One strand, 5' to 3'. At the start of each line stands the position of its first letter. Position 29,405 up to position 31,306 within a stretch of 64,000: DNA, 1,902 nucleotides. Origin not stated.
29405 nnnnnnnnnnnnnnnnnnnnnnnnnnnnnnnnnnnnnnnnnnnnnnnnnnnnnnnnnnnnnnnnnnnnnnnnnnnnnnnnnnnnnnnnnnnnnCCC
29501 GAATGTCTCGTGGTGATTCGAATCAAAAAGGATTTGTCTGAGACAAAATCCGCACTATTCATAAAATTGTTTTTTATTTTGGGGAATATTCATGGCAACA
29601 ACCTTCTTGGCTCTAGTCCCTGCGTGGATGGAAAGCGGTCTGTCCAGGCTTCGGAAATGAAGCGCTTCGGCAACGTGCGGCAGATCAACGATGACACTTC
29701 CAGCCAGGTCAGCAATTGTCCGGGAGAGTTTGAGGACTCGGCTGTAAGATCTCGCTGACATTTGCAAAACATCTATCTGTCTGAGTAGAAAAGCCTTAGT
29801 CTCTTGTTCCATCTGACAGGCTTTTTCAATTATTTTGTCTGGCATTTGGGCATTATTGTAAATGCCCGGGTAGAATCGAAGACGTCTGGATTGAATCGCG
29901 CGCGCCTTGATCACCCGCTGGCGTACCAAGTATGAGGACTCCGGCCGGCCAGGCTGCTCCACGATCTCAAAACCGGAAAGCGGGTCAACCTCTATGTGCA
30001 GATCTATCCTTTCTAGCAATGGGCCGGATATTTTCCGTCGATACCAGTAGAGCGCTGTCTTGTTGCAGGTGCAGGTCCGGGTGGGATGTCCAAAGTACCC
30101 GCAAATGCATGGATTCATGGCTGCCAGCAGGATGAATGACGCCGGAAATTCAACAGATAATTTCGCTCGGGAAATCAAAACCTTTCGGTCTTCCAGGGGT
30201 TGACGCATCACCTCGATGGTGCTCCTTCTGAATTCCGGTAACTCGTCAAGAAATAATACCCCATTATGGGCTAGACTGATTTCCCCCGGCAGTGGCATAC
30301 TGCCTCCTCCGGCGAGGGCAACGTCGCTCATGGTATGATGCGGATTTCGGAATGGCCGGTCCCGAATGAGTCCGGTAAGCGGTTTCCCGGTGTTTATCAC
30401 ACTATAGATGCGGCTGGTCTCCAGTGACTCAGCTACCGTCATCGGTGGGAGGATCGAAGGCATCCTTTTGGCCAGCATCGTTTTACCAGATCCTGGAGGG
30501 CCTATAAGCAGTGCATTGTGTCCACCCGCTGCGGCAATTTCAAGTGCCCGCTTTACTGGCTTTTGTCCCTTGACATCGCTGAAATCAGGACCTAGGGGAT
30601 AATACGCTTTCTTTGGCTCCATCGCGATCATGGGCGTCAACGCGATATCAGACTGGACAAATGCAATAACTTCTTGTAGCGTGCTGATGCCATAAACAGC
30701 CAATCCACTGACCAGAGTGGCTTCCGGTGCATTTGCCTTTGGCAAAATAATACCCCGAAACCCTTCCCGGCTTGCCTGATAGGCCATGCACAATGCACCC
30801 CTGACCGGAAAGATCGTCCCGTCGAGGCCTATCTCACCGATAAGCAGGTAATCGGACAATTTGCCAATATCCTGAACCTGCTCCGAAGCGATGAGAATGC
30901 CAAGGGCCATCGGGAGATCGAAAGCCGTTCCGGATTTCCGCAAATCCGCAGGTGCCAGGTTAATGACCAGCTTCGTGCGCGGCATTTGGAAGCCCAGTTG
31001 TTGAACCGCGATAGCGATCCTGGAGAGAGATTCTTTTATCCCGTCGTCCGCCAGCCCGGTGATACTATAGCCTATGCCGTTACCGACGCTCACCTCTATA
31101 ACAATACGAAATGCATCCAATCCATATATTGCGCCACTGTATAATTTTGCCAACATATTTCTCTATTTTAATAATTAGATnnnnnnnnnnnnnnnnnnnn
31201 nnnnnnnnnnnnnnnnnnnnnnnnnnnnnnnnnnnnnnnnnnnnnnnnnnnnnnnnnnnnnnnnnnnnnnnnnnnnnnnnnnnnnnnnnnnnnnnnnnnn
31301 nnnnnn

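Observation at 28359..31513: Element-borne SSB-ComM-YraN-SSB recombination module in a putative leading region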

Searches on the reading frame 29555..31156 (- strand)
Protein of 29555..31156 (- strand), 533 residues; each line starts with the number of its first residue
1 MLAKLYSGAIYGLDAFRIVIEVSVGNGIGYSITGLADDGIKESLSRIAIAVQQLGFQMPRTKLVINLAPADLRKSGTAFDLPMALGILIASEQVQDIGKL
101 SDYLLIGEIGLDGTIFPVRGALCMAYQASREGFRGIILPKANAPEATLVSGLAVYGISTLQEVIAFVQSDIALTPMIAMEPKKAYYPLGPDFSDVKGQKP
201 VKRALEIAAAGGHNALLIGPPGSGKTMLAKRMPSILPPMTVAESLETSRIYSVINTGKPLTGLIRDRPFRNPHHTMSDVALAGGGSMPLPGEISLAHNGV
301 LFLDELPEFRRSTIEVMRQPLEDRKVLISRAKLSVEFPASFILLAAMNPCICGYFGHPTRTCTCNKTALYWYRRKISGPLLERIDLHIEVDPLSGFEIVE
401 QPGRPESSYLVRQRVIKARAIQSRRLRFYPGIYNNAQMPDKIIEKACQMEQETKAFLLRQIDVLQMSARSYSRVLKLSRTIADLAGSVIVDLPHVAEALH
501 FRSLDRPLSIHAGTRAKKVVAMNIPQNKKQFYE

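Call 4: search_protein_families(library=pfam, proteins=[window:29555-31156:-], max_evalue=0.01)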
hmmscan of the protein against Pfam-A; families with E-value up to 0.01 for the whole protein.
window:29555-31156:- (533 aa): 12 families
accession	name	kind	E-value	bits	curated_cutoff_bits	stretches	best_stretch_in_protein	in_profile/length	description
PF01078.27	Mg_chelatase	-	2.4e-89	298.6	20.3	1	191-394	1-203/207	Magnesium chelatase, subunit ChlI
PF13541.12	ChlI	-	9e-37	126.1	27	1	20-142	1-121/121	Subunit ChlI of Mg-chelatase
PF13335.12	Mg_chelatase_C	-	8.9e-27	94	26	1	406-502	2-94/94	Magnesium chelatase, subunit ChlI C-terminal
PF07728.20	AAA_5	-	1.5e-09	38.4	22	1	215-349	2-123/139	AAA domain (dynein-related subfamily)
PF00493.29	MCM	-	2.8e-07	30.3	23.3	1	291-354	115-178/224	MCM P-loop domain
PF05496.18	RuvB_N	-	0.00043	20.5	27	0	192-230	6-51/159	Holliday junction DNA helicase RuvB P-loop domain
PF00158.32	Sigma54_activat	-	0.00046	20.3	20.2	1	202-325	12-121/168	Sigma-54 interaction domain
PF13191.12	AAA_16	-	0.0019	19.1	32.6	1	202-235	13-48/167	AAA ATPase domain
PF00004.35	AAA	-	0.0023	18.8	21.2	0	216-232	2-18/131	ATPase family associated with various cellular activities (AAA)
PF05362.19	Lon_C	-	0.0031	17.5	21.1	1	100-163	130-198/205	Lon protease (S16) C-terminal proteolytic domain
PF13671.12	AAA_33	-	0.0035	18.1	27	0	216-250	3-37/143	AAA domain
PF12775.13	AAA_7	-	0.0074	16.3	25.8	0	205-238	26-59/181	P-loop containing dynein motor region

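Call 18: find_encoding_contigs(protein=window:29555-31156:-, flank=10000, max_places=10)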
Protein window:29555-31156:- (533 aa): no gene with exactly this product is on record in the collection.

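Call 19: find_related_loci(query=window:29555-31156:-, collection=genome_contigs, flank=10000)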
Query window:29555-31156:- (533 aa) in genome_contigs; peptide patterns used: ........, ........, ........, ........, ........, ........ (x = any residue, [..] = any of these).
67 stretches matched a pattern; 4 encode a relative of the query (tblastn E <= 1e-3); 4 distinct loci.
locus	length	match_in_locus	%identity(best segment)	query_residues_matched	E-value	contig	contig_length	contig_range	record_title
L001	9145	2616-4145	52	1-506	2e-179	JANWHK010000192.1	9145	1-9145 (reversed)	MAG: Bacteroidia bacterium isolate CRAIB_MAG13 c_000000087738, whole genome shotgun sequence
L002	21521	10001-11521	44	1-506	3e-143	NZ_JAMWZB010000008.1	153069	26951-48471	MAG: Algoriphagus sp. isolate MSM8 MSM8_8, whole genome shotgun sequence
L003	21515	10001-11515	43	1-506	5e-133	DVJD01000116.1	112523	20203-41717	MAG TPA_asm: Candidatus Fimimorpha excrementavium isolate CHK193-21555 CHK193__C289756_L112523_ERR3414588, whole genome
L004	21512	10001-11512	42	1-505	4e-128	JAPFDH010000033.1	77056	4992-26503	MAG: Lachnospiraceae bacterium isolate bin_3_DannyCat k141_64660, whole genome shotgun sequence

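Call 20: find_homologous_proteins(query=window:29555-31156:-, max_evalue=1e-50)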
Query window:29555-31156:- (533 aa): 8000 proteins with E <= 1e-50 among 8000 candidates; the best 120 are listed.
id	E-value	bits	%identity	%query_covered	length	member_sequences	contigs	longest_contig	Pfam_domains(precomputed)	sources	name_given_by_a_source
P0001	0.0e+0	1183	100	100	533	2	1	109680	PF13335.13,PF00493.30,PF07728.21,PF01078.28,PF13541.13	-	-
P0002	1.3e-260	884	72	100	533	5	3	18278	PF13335.13,PF00493.30,PF07728.21,PF01078.28,PF13541.13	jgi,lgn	jgi:magnesium chelatase family protein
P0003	3.4e-230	783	68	95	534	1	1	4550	PF13335.13,PF00493.30,PF07728.21,PF01078.28,PF13541.13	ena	-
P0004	3.4e-230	783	69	96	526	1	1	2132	PF13335.13,PF00493.30,PF07728.21,PF01078.28,PF13541.13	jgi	jgi:magnesium chelatase family protein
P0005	1.1e-228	778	68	95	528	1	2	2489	PF13335.13,PF00493.30,PF05496.19,PF07728.21,PF01078.28,PF13541.13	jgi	jgi:magnesium chelatase family protein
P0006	1.4e-227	775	65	99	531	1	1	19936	PF13335.13,PF00493.30,PF07728.21,PF01078.28,PF13541.13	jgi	jgi:magnesium chelatase family protein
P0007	1.8e-226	771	67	98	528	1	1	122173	PF13335.13,PF00493.30,PF07728.21,PF01078.28,PF13541.13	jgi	jgi:magnesium chelatase family protein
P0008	1.9e-226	771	68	96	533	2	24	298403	PF13335.13,PF05362.20,PF00493.30,PF07728.21,PF01078.28,PF13541.13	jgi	jgi:magnesium chelatase family protein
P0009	3.9e-224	763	67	96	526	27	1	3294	PF13335.13,PF00493.30,PF07728.21,PF01078.28,PF13541.13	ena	-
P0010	9.0e-224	762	64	97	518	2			PF13335.13,PF07728.21,PF01078.28,PF13541.13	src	-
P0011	3.5e-223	760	66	95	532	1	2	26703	PF13335.13,PF00493.30,PF07728.21,PF01078.28,PF13541.13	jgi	jgi:magnesium chelatase family protein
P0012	1.3e-222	758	66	96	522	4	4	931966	PF13335.13,PF07728.21,PF01078.28,PF13541.13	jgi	jgi:magnesium chelatase family protein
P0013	3.1e-222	757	65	98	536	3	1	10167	PF00158.33,PF13335.13,PF00493.30,PF07728.21,PF01078.28,PF13541.13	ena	-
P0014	1.1e-221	755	63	98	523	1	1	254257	PF13335.13,PF07728.21,PF01078.28,PF13541.13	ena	-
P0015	1.2e-221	755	63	100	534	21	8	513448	PF13335.13,PF00493.30,PF07728.21,PF01078.28,PF13541.13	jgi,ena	-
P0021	4.8e-220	750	65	96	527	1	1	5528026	PF00158.33,PF13335.13,PF00493.30,PF07728.21,PF01078.28,PF13541.13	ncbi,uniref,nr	ncbi:YifB family Mg chelatase-like AAA ATPase [Panacibacter ginsenosidivorans]|uniref:YifB family Mg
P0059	1.5e-203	695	61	95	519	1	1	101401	PF13335.13,PF00493.30,PF07728.21,PF01078.28,PF13541.13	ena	-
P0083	5.9e-191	654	57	98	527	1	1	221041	PF00158.33,PF13335.13,PF00493.30,PF07728.21,PF01078.28,PF13541.13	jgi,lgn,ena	-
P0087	3.7e-188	645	58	95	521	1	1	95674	PF00158.33,PF13335.13,PF00493.30,PF05496.19,PF07728.21,PF01078.28,PF13541.13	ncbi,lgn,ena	-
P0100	8.7e-185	633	55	95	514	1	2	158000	PF13335.13,PF00493.30,PF07728.21,PF01078.28,PF13541.13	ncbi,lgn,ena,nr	ncbi:MAG TPA: YifB family Mg chelatase-like AAA ATPase [Panacibacter sp.]|nr:YifB family Mg chelatas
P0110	2.7e-183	629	55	95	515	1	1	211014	PF13335.13,PF00493.30,PF07728.21,PF01078.28,PF13541.13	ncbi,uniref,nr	ncbi:YifB family Mg chelatase-like AAA ATPase [Foetidibacter luteolus]|uniref:YifB family Mg chelata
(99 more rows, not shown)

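Call 21: find_encoding_contigs(protein=P0021, flank=10000, max_places=3)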
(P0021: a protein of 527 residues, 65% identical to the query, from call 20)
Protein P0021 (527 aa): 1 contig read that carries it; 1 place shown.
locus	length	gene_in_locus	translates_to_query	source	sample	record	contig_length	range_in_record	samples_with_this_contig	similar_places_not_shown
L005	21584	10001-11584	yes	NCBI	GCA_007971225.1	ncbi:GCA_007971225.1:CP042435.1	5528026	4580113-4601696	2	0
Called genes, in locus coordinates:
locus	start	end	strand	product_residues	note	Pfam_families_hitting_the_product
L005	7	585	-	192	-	PF17164:DUF5122, PF18962:Por_Secre_tail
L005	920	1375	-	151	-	-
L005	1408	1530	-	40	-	-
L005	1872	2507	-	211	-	PF00730:HhH-GPD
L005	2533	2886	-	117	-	-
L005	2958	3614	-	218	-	PF11672:DUF3268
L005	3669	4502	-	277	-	PF02586:SRAP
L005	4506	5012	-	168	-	-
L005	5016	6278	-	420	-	PF00817:IMS, PF11799:IMS_C, PF13438:DUF4113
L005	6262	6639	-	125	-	PF00717:Peptidase_S24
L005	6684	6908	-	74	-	-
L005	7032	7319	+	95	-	-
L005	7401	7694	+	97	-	-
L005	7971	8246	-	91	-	-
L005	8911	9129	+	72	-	PF11387:DUF2795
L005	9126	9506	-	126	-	-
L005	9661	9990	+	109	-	PF00436:SSB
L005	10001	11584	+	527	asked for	PF13541:ChlI, PF00158:Sigma54_activat (faint), PF00493:MCM (weak), PF01078:Mg_chelatase, PF07728:AAA_5, PF13335:Mg_chelatase_C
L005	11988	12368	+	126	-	PF00436:SSB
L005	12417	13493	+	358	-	PF06067:DUF932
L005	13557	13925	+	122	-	-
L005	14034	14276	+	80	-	-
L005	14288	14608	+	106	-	-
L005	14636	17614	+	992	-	PF02384:N6_Mtase, PF05175:MTS (weak), PF07669:Eco57I (faint), PF00176:SNF2-rel_dom, PF00271:Helicase_C (weak)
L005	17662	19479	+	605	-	PF02195:ParB_N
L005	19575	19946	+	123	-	-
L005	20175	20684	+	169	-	-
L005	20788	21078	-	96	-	-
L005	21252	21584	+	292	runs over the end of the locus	PF01807:Zn_ribbon_DnaG (weak), PF13155:Toprim_2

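Call 22: find_encoding_contigs(protein=P0002, flank=10000, max_places=3)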
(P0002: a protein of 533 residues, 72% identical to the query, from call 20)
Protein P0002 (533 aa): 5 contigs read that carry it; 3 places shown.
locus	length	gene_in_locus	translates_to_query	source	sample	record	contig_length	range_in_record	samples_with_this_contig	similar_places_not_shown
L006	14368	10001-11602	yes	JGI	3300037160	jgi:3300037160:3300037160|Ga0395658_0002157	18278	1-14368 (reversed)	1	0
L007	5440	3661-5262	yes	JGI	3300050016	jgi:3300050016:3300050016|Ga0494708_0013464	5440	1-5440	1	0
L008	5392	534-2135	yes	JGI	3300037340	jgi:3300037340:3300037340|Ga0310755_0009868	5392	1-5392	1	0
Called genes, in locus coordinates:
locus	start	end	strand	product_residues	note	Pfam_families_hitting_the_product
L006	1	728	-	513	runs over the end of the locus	PF02424:ApbE, PF10029:DUF2271, PF13860:FlgD_ig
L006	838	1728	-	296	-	PF05569:Peptidase_M56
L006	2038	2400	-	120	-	PF03965:Penicillinase_R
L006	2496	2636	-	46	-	-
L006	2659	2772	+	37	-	-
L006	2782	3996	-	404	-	PF00149:Metallophos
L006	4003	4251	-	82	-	-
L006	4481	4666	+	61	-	PF00226:DnaJ (weak)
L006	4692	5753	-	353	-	PF02265:S1-P1_nuclease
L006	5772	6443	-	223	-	-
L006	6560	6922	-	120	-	-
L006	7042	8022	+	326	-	PF12833:HTH_18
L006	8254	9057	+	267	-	-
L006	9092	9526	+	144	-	-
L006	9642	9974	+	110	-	PF00436:SSB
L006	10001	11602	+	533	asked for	PF13541:ChlI, PF00493:MCM (faint), PF01078:Mg_chelatase, PF07728:AAA_5, PF13335:Mg_chelatase_C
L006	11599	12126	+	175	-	-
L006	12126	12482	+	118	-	PF08378:NERD (weak), PF02021:UPF0102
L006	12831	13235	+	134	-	PF00436:SSB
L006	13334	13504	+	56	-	-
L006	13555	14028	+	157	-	PF04002:RadC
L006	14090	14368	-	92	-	?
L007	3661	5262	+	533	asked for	PF13541:ChlI, PF00493:MCM (faint), PF01078:Mg_chelatase, PF07728:AAA_5, PF13335:Mg_chelatase_C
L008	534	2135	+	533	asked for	PF13541:ChlI, PF00493:MCM (faint), PF01078:Mg_chelatase, PF07728:AAA_5, PF13335:Mg_chelatase_C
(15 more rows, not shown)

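Call 29: find_encoding_contigs(protein=P0008, flank=10000, max_places=3)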
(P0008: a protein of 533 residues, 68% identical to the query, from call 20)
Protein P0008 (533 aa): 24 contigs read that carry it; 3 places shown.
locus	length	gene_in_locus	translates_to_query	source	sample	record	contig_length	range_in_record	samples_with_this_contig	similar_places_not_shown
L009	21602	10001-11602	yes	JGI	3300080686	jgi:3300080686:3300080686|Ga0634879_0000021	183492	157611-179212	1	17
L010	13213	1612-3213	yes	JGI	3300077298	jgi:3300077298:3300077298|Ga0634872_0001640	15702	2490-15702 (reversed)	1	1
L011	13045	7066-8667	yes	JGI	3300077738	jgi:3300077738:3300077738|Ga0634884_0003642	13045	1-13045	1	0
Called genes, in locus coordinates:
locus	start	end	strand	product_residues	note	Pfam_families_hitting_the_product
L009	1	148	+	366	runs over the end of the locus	PF07863:CtnDOT_TraJ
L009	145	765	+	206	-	-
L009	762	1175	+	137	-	-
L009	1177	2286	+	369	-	PF12508:Transposon_TraM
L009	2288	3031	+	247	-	PF13595:DUF4138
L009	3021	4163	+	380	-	-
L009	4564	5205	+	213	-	PF00072:Response_reg, PF00196:GerE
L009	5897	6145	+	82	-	-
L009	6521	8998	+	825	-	PF00989:PAS (weak), PF08448:PAS_4 (faint), PF13188:PAS_8 (weak), PF13426:PAS_9, PF14598:PAS_11 (faint), PF08447:PAS_3, PF02518:HATPase_c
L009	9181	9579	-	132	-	-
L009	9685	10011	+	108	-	PF00436:SSB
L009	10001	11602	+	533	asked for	PF05362:Lon_C (faint), PF13541:ChlI, PF00493:MCM (faint), PF01078:Mg_chelatase, PF07728:AAA_5, PF13335:Mg_chelatase_C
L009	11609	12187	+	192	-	PF08722:Tn7_TnsA-like_N (faint)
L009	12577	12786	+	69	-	-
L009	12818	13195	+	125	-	PF00436:SSB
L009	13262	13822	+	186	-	PF08401:ArdcN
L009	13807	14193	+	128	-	PF18818:MPTase-PolyVal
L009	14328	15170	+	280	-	-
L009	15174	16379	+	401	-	PF07669:Eco57I (faint), PF02384:N6_Mtase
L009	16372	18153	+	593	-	PF00176:SNF2-rel_dom (weak), PF00271:Helicase_C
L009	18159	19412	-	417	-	PF13102:Phage_int_SAM_5, PF00589:Phage_integrase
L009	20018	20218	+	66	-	-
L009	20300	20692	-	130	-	-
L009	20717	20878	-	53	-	-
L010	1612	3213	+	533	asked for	PF05362:Lon_C (faint), PF13541:ChlI, PF00493:MCM (faint), PF01078:Mg_chelatase, PF07728:AAA_5, PF13335:Mg_chelatase_C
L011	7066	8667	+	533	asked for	PF05362:Lon_C (faint), PF13541:ChlI, PF00493:MCM (faint), PF01078:Mg_chelatase, PF07728:AAA_5, PF13335:Mg_chelatase_C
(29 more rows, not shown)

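Call 30: find_encoding_contigs(protein=P0012, flank=10000, max_places=2)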
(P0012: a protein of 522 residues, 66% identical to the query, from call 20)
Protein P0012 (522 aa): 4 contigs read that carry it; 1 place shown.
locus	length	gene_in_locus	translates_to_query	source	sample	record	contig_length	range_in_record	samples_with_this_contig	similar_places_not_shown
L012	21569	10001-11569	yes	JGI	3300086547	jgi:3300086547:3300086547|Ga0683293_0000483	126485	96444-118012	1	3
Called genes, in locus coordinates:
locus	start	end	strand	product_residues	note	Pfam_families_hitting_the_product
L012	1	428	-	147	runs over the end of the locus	-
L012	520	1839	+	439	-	PF13742:tRNA_anti_2, PF02601:Exonuc_VII_L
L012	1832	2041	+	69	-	PF02609:Exonuc_VII_S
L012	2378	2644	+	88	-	-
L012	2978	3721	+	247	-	-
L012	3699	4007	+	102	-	-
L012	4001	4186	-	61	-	-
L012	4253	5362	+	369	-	-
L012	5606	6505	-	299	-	PF05569:Peptidase_M56 (weak), PF01435:Peptidase_M48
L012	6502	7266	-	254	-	-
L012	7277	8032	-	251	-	-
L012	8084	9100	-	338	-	PF12833:HTH_18, PF00165:HTH_AraC (weak)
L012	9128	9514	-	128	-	-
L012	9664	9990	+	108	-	PF00436:SSB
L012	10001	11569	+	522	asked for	PF13541:ChlI, PF01078:Mg_chelatase, PF07728:AAA_5, PF13335:Mg_chelatase_C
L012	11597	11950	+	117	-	PF08378:NERD (weak), PF02021:UPF0102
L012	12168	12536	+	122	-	PF00436:SSB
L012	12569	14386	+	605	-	PF02195:ParB_N, PF17762:HTH_ParB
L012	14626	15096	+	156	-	PF04002:RadC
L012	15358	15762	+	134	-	PF19514:MobC_2, PF21983:NikA-like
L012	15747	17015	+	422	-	PF03432:Relaxase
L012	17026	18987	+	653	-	PF14293:YWFCY, PF02534:T4SS-DNA_transf, PF10412:TrwB_AAD_bind, PF12696:TraG-D_C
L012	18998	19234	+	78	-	-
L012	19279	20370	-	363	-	PF13102:Phage_int_SAM_5, PF00589:Phage_integrase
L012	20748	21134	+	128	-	PF07366:SnoaL (weak), PF12680:SnoaL_2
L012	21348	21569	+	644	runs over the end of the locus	PF17092:PCB_OB (faint), PF13509:S1_2 (faint), PF00575:S1, PF21710:Spt6_S1 (faint), PF00575:S1, PF23459:S1_RRP5, PF00575:S1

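Call 31: find_encoding_contigs(protein=P0110, flank=10000, max_places=2)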
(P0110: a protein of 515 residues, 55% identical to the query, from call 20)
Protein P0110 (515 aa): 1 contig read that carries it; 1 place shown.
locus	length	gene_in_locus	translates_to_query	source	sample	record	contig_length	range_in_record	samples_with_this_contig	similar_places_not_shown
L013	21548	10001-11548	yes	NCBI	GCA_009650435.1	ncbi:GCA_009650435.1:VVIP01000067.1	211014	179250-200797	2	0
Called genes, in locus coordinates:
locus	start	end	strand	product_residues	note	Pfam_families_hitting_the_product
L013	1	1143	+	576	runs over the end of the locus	PF07969:Amidohydro_3, PF01979:Amidohydro_1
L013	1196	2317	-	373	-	PF08450:SGL (faint), PF10282:Lactonase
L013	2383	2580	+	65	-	-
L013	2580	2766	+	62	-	-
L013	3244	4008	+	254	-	PF20260:PUA_4, PF04452:Methyltrans_RNA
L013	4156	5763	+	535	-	PF20142:Scaffold, PF03734:YkuD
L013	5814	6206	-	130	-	PF13650:Asp_protease_2 (weak), PF13975:gag-asp_proteas (weak)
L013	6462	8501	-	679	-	PF04851:ResIII, PF17757:UvrB_inter, PF27431:UvrB_3rd, PF00271:Helicase_C, PF12344:UvrB, PF02151:UVR (weak)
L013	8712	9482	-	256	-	PF14123:DUF4290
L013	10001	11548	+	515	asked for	PF13541:ChlI, PF01078:Mg_chelatase, PF07728:AAA_5, PF00493:MCM (weak), PF13335:Mg_chelatase_C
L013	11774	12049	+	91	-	-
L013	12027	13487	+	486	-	PF13676:TIR_2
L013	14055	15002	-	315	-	PF00478:IMPDH, PF03060:NMO, PF05690:ThiG, PF01070:FMN_dh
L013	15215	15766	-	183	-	PF02622:DUF179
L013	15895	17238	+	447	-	PF00512:HisKA, PF02518:HATPase_c, PF13589:HATPase_c_3 (weak)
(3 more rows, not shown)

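Call 32: find_related_loci(query=P0100, collection=genome_contigs, flank=6000)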
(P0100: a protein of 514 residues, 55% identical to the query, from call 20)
Query P0100 (514 aa) in genome_contigs; peptide patterns used: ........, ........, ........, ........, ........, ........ (x = any residue, [..] = any of these).
600 stretches matched a pattern (row limit reached: there are more); 595 encode a relative of the query (tblastn E <= 1e-3); the best 80 are kept; 80 distinct loci.
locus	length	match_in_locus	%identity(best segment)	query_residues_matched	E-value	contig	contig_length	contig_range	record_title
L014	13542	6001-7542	88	1-514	0e+0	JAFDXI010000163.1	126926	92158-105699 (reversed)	MAG: Bacteroidetes bacterium isolate SZAS-21 CK_MAG-102__163__length-126926, whole genome shotgun sequence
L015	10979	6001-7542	87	1-514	0e+0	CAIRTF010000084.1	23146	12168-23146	MAG: uncultured Chitinophagaceae bacterium isolate VK_bin-2746 genome assembly, contig: bin-2746:084/217, whole genome s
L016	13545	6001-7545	86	1-514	0e+0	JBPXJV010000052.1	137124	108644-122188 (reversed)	MAG: Chitinophagales bacterium isolate mt_P6 k141_299091, whole genome shotgun sequence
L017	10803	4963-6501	85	1-514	0e+0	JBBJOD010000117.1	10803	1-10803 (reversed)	MAG: Chitinophagaceae bacterium isolate RDP_SRG_22 NODE_3247_length_10803_cov_5.012933, whole genome shotgun sequence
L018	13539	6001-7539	86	1-514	0e+0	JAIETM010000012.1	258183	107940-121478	MAG: Chitinophagaceae bacterium isolate time.spades.CONCOCT.1kb_059 c_000000000007, whole genome shotgun sequence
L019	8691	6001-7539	85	1-514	0e+0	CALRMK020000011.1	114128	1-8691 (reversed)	MAG: Caulobacter sp. UNC279MFTsu5.1 isolate JJ-K9-75-7-m2-bin58 genome assembly, contig: JJ-SLHB4-253-C26, whole genome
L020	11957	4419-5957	85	1-514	0e+0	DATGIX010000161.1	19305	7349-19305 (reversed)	MAG TPA_asm: Puia sp. isolate SMAG_U9818 k141_587124, whole genome shotgun sequence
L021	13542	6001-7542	85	1-514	0e+0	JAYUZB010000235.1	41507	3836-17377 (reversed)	MAG: Chitinophagaceae bacterium isolate GL139_UP_metabinner_7_sub GL139_UP_metabinner_7_sub_234, whole genome shotgun se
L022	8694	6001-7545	86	1-514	0e+0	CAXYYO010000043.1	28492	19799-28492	MAG: uncultured bacterium isolate ERR13598999_maxbin2_12 genome assembly, contig: ERZ24875812.203, whole genome shotgun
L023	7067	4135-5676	85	1-514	0e+0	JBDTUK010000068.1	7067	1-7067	MAG: Ferruginibacter sp. isolate cluster3_bin.42 NODE_54611_length_7067_cov_7.769823, whole genome shotgun sequence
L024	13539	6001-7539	85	1-514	0e+0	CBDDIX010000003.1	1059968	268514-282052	MAG: Sediminibacterium sp. isolate 88c32828-438c-4402-9610-0bf4f82d8354 genome assembly, contig: contig_3, whole genome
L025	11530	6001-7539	84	1-514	0e+0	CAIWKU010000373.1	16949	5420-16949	MAG: uncultured Bacteroidetes bacterium isolate C24_bin-0237 genome assembly, contig: bin-0237:373/595, whole genome sho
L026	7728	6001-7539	85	1-514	0e+0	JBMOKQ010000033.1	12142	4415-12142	MAG: Bacteroidota bacterium isolate Betzabe_MAG002 MAG002_33, whole genome shotgun sequence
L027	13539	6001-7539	84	1-514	0e+0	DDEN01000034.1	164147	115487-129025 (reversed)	MAG TPA_asm: Chitinophagaceae bacterium UBA1953 UBA1953_contig_906, whole genome shotgun sequence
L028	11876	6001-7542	83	1-514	0e+0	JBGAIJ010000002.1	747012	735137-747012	MAG: Ferruginibacter sp. isolate MAG_AAO_H125.22 AAOH125-22_opera_contig_24, whole genome shotgun sequence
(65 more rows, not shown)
